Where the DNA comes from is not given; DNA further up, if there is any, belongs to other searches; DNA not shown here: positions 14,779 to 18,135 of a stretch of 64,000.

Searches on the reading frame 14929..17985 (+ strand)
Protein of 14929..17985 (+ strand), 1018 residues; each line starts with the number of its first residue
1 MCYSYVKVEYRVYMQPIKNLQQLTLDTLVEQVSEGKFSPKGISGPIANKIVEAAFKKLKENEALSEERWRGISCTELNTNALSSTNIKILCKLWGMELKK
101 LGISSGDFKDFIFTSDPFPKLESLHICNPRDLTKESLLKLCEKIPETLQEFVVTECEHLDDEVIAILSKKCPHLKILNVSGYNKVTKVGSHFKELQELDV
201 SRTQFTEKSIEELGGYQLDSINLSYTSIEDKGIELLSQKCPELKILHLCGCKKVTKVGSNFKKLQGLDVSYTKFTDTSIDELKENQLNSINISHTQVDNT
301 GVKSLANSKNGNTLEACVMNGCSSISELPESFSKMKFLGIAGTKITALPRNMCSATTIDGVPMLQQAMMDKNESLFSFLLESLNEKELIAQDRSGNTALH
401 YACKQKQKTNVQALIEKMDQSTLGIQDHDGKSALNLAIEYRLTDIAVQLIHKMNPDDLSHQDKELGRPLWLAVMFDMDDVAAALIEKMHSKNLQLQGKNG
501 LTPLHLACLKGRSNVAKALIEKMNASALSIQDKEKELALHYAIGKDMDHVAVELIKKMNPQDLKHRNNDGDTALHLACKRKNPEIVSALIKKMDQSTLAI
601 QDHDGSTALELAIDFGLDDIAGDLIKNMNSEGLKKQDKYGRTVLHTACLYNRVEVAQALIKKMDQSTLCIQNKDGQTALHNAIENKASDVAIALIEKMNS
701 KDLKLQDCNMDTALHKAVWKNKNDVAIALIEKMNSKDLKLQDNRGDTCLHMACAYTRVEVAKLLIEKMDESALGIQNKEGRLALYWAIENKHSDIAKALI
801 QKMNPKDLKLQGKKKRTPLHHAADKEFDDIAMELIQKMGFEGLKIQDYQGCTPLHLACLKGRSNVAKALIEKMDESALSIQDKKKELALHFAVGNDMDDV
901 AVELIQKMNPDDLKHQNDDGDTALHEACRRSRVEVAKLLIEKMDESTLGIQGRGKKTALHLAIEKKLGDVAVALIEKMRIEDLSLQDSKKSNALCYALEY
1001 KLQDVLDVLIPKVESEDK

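Call 35: search_protein_families(library=ncbifam, proteins=[window:14929-17985:+], max_evalue=1e-10)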
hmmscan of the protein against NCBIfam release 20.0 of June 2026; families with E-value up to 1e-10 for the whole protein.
window:14929-17985:+ (1018 aa): 3 families
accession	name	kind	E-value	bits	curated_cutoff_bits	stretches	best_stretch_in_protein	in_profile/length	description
NF043029.1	T4SS_AnkY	equivalog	2.3e-49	168.3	600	0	757-857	434-531/543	Dot/Icm T4SS effector AnkY/LegA9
NF043022.1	T4SS_AnkG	equivalog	2.4e-36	125.5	500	0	774-905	324-455/455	Dot/Icm T4SS effector AnkG/AnkZ/LegA7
NF043028.1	T4SS_AnkX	equivalog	6.9e-26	90.7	1400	0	500-612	385-499/938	Dot/Icm T4SS effector AnkN/AnkX/LegA8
